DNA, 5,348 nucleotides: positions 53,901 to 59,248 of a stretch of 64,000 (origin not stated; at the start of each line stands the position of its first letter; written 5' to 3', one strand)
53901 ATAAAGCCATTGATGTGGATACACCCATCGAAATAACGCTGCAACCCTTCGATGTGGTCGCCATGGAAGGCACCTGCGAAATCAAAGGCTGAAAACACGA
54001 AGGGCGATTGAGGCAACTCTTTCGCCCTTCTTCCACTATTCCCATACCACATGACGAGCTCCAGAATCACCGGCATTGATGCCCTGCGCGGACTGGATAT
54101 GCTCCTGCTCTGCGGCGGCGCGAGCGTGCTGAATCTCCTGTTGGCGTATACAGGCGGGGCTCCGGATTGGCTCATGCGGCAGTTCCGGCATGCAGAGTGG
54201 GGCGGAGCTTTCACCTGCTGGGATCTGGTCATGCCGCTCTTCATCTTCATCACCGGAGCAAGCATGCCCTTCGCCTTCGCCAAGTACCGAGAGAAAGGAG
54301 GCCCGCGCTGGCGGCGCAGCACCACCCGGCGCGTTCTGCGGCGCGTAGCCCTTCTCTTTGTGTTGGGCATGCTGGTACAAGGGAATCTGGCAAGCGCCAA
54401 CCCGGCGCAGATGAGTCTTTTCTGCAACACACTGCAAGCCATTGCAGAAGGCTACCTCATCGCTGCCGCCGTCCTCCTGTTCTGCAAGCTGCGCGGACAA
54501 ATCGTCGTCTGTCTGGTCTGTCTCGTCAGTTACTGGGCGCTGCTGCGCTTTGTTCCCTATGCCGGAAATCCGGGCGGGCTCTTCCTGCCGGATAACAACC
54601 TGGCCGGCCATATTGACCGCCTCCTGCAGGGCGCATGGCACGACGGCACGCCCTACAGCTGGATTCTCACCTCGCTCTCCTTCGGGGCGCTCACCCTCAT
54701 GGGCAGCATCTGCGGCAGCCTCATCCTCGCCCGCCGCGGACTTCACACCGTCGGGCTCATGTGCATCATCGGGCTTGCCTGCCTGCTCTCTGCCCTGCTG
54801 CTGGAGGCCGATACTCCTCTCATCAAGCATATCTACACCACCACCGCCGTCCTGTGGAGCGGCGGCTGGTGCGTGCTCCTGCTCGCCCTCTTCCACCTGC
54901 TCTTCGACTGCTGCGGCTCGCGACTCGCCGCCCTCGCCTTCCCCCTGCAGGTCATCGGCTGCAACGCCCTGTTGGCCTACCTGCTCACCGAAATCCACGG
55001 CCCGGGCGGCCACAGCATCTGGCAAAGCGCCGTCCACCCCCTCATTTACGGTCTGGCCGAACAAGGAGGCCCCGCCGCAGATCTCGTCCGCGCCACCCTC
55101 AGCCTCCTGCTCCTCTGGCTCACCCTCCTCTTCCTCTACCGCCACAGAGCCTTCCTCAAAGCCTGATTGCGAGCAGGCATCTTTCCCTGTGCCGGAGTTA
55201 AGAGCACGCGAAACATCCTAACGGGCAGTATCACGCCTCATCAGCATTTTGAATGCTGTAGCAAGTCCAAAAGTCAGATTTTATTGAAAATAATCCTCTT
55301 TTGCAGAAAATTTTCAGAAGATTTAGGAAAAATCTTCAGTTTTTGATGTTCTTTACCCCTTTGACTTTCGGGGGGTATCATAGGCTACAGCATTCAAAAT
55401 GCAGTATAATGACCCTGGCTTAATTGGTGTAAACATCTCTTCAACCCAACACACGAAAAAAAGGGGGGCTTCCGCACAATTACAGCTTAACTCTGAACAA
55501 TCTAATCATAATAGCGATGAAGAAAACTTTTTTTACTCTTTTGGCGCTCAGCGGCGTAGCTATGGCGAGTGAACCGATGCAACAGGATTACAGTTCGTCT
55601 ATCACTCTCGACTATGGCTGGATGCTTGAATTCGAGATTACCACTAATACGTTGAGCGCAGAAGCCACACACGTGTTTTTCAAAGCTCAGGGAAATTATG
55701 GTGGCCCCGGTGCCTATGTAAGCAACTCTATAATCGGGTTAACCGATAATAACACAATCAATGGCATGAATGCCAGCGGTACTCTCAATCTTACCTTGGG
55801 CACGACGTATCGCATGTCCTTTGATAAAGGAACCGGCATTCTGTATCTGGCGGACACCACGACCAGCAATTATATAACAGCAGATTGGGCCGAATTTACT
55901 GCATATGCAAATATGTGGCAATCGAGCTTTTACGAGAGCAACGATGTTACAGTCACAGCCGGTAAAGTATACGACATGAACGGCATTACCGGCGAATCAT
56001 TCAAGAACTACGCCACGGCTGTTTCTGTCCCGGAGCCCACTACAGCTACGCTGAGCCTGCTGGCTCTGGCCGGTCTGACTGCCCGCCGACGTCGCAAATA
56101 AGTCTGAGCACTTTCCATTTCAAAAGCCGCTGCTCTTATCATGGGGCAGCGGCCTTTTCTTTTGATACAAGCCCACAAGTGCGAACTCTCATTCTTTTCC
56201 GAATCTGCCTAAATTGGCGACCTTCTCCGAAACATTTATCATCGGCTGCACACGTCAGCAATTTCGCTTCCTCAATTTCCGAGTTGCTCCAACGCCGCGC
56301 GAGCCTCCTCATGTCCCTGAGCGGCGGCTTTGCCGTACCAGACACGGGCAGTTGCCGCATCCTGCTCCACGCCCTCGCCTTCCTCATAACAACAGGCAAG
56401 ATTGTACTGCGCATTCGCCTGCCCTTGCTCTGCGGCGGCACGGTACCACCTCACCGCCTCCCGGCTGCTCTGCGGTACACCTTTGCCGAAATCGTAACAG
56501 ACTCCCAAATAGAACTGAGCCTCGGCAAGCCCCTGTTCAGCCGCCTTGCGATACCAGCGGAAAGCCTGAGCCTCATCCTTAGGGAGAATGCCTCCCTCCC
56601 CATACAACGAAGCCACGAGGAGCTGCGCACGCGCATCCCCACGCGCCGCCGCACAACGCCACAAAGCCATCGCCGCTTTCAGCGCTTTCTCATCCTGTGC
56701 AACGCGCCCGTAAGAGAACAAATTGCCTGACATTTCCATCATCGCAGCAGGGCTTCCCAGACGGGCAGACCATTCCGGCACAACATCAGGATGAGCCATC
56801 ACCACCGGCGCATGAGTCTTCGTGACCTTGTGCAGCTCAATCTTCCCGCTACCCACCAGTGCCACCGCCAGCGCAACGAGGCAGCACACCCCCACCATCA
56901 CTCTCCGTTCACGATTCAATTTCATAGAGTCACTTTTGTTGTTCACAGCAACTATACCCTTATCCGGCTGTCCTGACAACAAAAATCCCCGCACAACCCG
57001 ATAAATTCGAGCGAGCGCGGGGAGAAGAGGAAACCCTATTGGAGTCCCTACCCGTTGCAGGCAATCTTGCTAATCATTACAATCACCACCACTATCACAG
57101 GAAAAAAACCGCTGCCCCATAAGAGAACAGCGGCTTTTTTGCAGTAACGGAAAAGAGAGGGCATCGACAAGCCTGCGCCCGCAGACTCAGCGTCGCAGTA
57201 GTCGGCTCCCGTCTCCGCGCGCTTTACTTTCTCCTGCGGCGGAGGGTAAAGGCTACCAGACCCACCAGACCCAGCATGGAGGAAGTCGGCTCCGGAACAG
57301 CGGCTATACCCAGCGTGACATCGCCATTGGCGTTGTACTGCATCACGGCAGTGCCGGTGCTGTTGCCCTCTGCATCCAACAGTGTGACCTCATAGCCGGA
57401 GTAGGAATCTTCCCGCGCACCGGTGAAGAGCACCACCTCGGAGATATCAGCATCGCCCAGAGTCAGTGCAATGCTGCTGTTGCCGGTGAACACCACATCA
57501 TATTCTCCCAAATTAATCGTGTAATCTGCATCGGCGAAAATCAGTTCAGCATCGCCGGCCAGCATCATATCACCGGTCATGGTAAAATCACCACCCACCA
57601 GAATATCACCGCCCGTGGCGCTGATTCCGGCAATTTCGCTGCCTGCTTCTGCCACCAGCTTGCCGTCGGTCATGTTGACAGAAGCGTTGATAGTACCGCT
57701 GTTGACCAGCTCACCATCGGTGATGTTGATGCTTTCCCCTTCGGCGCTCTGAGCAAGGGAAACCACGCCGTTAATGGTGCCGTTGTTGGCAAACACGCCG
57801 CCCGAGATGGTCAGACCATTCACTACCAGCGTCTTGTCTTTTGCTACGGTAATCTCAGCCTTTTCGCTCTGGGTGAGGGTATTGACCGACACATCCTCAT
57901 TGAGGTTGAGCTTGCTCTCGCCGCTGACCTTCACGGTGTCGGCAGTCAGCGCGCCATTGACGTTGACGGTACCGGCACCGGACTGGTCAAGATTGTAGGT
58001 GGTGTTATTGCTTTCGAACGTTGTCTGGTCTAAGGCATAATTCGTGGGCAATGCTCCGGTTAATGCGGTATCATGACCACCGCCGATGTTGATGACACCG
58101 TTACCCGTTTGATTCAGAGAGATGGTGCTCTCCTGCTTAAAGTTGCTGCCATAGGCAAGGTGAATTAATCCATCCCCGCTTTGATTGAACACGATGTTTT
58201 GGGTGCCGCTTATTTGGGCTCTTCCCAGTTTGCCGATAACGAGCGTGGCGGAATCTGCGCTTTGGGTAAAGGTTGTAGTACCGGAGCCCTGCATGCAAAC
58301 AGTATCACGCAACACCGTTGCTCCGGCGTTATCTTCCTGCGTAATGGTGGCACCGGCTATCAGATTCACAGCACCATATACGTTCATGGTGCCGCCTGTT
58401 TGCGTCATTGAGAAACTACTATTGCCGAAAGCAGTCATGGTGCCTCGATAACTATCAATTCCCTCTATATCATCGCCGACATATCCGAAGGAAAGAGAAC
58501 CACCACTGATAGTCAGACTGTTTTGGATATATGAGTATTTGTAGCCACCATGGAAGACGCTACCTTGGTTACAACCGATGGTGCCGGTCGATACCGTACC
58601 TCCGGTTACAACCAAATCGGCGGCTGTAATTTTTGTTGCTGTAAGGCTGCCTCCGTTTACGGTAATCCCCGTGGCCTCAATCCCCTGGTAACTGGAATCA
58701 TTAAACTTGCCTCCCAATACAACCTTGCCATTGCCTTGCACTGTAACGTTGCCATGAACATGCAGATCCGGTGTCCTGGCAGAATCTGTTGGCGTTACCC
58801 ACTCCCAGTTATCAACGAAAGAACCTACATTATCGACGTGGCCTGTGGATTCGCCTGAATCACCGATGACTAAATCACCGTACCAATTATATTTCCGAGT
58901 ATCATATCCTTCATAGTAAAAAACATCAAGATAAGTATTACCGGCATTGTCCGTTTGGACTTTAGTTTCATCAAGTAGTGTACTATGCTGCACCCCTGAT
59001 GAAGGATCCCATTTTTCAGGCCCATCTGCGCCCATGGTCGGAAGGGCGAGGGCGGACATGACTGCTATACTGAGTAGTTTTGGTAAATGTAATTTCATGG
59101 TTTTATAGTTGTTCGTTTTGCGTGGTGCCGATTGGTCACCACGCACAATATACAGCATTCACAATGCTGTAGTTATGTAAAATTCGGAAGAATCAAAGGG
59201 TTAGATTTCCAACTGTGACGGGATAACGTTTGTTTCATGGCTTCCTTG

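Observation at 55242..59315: Two homologous ~165-nt elements bounded by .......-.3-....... palindromes exactly 146 bp apart, each upstream of a PEP-CTERM gene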

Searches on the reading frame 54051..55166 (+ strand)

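Call 37: search_protein_families(library=pfam, proteins=[window:54051-55166:+], max_evalue=0.001)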
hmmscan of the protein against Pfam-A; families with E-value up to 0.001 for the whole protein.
window:54051-55166:+ (371 aa): 1 family
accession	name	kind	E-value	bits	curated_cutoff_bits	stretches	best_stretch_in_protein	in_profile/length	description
PF16401.11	DUF5009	-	0.00055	19.9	25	0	7-119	3-116/260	Domain of unknown function (DUF5009)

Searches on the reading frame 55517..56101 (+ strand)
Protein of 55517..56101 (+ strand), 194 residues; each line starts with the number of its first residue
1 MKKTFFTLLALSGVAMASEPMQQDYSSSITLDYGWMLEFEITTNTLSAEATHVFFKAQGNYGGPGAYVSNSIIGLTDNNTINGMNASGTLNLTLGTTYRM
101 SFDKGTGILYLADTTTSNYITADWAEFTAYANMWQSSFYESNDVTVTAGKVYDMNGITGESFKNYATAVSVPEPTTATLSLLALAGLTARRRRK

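Call 37: search_protein_families(library=pfam, proteins=[window:55517-56101:+], max_evalue=0.001)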
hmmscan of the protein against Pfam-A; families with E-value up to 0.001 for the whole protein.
window:55517-56101:+ (194 aa): 1 family
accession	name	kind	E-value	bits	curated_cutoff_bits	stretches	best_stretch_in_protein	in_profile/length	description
PF07589.16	PEP-CTERM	-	0.00014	22.2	20.7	1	170-193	1-24/24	PEP-CTERM motif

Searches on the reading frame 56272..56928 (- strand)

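Call 37: search_protein_families(library=pfam, proteins=[window:56272-56928:-], max_evalue=0.001)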
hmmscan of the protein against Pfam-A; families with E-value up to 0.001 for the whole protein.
window:56272-56928:- (218 aa): 1 family
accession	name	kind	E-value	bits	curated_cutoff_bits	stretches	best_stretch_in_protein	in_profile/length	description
PF08238.18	Sel1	-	2.6e-33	113.7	30.7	3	135-169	1-35/36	Sel1 repeat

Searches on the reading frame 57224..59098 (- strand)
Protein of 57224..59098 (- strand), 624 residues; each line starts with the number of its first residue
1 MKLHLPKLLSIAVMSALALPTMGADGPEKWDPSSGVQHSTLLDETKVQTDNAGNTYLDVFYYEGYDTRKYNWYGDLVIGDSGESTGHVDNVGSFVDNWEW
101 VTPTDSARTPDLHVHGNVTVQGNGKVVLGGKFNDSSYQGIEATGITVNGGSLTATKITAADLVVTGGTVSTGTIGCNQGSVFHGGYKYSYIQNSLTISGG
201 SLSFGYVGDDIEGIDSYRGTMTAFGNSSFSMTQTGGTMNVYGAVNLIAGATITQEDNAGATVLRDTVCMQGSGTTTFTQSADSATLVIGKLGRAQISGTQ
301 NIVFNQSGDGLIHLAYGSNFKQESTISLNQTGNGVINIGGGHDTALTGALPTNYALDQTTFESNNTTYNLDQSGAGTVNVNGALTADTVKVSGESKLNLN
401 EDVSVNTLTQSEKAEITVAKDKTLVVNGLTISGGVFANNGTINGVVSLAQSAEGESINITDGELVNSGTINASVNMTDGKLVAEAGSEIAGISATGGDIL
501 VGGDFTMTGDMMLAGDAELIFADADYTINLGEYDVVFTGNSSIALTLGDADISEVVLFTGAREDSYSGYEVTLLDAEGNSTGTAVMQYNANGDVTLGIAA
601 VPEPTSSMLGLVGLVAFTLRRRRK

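Call 37: search_protein_families(library=pfam, proteins=[window:57224-59098:-], max_evalue=0.001)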
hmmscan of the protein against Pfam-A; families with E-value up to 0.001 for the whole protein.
window:57224-59098:- (624 aa): 1 family
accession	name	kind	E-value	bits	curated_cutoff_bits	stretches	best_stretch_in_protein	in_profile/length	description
PF07589.16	PEP-CTERM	-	0.00014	22.2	20.7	1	600-623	1-23/24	PEP-CTERM motif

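Call 57: find_homologous_proteins(query=window:57224-59098:-, max_evalue=0.00001)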
Query window:57224-59098:- (624 aa): 77 proteins with E <= 0.00001 among 8000 candidates.
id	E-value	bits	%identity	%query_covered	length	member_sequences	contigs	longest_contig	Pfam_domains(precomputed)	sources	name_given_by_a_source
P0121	0.0e+0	1341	100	100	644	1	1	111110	-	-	-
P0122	0.0e+0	1310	100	98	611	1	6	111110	-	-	-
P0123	0.0e+0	1263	96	98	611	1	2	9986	-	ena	-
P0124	0.0e+0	1257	97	98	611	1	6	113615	-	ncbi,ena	-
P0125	0.0e+0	1239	94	100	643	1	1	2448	-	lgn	-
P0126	0.0e+0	1210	94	98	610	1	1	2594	-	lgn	-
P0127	0.0e+0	1187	91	98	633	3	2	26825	-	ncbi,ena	-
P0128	0.0e+0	1127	88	98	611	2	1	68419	-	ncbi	-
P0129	0.0e+0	1058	90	89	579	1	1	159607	-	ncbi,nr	ncbi:MAG: PEP-CTERM sorting domain-containing protein [Akkermansia sp.]|nr:PEP-CTERM sorting domain-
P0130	9.7e-262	888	75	97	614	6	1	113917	-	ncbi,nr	ncbi:MAG: PEP-CTERM sorting domain-containing protein [Akkermansia sp.]|nr:PEP-CTERM sorting domain-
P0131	1.1e-255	868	73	97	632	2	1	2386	-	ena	-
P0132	8.9e-238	809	69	98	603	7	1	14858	-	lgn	-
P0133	1.1e-195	670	63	85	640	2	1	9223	-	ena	-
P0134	1.1e-187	643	57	97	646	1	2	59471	-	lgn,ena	-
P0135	1.1e-185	637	61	85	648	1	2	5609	-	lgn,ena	-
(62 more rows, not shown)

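Call 58: find_encoding_contigs(protein=P0124, flank=1500, max_places=6)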
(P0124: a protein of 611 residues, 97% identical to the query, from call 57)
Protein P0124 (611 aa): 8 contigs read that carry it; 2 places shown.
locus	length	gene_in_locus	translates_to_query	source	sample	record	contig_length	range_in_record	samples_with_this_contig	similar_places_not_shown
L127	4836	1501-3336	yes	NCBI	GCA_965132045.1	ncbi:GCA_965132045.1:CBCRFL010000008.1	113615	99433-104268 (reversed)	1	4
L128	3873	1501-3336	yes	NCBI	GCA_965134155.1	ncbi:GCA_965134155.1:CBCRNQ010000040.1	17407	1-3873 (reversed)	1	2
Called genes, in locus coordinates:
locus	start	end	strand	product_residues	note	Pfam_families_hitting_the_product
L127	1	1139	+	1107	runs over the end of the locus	PF00873:ACR_tran, PF02355:SecD_SecF_C (weak), PF00873:ACR_tran, PF03176:MMPL (weak)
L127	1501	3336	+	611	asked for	-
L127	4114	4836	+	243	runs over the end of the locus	-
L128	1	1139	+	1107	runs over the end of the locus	PF00873:ACR_tran, PF02355:SecD_SecF_C (weak), PF00873:ACR_tran, PF03176:MMPL (weak)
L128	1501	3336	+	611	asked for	-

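Call 59: find_encoding_contigs(protein=P0127, flank=1500, max_places=3)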
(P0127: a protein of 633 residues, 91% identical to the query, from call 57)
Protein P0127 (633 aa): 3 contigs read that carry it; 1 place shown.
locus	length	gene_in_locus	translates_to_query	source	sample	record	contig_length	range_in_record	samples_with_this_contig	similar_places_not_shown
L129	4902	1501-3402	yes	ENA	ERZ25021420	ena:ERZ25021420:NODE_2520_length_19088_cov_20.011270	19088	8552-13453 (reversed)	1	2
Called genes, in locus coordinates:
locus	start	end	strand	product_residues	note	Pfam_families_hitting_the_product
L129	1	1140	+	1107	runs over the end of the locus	PF00873:ACR_tran, PF02355:SecD_SecF_C (weak), PF00873:ACR_tran, PF03176:MMPL (weak)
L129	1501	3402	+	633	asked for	-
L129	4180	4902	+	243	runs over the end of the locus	-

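Call 60: find_encoding_contigs(protein=P0128, flank=1500, max_places=3)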
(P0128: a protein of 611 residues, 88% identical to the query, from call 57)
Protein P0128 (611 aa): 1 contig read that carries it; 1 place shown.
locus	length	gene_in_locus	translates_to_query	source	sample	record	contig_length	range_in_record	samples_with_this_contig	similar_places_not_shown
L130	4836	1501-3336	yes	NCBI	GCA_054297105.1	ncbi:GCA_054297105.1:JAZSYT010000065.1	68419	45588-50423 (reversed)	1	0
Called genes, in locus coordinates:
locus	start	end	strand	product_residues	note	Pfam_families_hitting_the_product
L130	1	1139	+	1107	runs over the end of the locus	PF00873:ACR_tran, PF02355:SecD_SecF_C (weak), PF00873:ACR_tran, PF03176:MMPL (weak)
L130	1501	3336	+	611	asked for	-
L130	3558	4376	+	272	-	PF08238:Sel1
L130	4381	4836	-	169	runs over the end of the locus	PF01613:Flavin_Reduct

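Call 61: find_encoding_contigs(protein=P0130, flank=1500, max_places=3)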
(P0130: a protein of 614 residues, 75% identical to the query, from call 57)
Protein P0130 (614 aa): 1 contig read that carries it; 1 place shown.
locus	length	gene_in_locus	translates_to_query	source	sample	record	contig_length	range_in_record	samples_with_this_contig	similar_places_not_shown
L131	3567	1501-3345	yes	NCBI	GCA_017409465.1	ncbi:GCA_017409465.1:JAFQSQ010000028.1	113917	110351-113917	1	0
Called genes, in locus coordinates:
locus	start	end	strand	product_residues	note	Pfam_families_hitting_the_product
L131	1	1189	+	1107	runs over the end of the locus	PF00873:ACR_tran, PF02355:SecD_SecF_C (weak), PF00873:ACR_tran, PF03176:MMPL (weak)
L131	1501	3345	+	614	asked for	-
